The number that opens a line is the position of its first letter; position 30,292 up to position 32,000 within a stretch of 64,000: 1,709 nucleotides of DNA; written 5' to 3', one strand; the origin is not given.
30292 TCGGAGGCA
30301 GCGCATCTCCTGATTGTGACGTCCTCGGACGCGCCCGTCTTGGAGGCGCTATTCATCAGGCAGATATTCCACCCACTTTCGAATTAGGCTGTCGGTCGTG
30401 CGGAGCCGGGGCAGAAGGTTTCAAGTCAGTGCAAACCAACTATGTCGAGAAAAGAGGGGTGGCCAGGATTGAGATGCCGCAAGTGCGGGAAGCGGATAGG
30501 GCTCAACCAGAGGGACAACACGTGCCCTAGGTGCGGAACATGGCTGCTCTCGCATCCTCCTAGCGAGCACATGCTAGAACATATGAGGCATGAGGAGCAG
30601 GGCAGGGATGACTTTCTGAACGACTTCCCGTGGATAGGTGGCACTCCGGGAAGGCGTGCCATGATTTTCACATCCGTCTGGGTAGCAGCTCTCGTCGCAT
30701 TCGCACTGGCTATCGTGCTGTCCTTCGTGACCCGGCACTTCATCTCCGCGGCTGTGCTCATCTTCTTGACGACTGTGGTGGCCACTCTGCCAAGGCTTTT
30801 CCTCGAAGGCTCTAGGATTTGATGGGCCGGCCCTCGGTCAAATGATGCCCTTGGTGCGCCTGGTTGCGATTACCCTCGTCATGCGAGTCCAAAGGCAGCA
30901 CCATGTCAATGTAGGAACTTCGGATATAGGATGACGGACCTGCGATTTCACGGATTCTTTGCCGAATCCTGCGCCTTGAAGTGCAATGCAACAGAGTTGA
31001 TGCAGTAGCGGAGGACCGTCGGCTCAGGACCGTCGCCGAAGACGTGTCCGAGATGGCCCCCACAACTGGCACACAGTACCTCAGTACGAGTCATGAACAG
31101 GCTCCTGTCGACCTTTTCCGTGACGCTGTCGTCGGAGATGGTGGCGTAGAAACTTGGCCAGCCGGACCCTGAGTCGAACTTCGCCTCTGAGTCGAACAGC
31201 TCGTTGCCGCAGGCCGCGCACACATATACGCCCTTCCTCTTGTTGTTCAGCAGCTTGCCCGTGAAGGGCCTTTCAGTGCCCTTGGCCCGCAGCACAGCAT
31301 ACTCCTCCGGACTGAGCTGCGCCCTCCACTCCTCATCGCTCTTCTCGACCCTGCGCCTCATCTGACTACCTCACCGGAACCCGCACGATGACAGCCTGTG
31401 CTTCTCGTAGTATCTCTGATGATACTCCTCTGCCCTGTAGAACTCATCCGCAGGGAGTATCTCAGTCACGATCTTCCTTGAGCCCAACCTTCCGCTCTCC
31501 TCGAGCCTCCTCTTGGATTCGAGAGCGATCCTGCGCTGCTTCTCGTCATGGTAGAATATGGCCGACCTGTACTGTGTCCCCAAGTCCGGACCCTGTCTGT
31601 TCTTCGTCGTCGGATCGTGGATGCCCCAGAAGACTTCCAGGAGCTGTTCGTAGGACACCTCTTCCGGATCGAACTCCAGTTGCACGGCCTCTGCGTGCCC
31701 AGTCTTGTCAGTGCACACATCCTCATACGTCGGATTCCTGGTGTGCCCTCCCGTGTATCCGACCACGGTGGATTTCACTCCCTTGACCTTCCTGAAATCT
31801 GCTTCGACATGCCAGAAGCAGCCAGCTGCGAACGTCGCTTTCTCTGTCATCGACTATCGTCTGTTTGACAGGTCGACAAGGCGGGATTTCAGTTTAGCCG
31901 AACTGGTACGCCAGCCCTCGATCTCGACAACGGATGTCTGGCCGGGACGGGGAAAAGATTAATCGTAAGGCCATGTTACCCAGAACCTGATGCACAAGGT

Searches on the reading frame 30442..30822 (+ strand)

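Call 17: search_protein_families(library=pfam, proteins=[window:30442-30822:+], max_evalue=0.001)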
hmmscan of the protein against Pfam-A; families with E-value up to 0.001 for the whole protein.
window:30442-30822:+ (126 aa): 2 families
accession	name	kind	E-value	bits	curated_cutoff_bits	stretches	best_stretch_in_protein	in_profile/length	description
PF23455.1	DUF7129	-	0.0004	20.5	30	1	12-35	14-37/45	Domain of unknown function (DUF7129)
PF13248.11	Zn_ribbon_3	-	0.00041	20.1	27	1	10-33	3-24/26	zinc-ribbon domain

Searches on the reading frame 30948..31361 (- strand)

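Call 17: search_protein_families(library=pfam, proteins=[window:30948-31361:-], max_evalue=0.001)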
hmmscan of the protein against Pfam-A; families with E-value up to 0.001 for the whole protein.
window:30948-31361:- (137 aa): 2 families
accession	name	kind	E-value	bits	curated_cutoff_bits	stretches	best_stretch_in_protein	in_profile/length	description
PF01641.26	SelR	-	1e-51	174.2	24.9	1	16-129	1-115/116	SelR domain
PF24046.1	At4g08330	-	7.7e-06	26.4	27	1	83-115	67-99/129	At4g08330 beta-tent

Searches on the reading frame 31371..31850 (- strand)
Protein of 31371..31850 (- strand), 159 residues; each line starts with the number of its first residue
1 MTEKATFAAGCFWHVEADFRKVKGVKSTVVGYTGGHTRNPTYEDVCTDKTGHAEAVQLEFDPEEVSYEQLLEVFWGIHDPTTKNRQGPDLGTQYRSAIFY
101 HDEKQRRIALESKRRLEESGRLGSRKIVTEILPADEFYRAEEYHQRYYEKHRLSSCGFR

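Call 18: search_protein_families(library=pfam, proteins=[window:31371-31850:-], max_evalue=0.001)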
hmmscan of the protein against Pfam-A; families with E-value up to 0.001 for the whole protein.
window:31371-31850:- (159 aa): 1 family
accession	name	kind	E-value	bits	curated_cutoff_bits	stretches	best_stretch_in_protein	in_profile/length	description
PF01625.27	PMSR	-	1.5e-67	227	23.7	1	4-155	1-151/153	Peptide methionine sulfoxide reductase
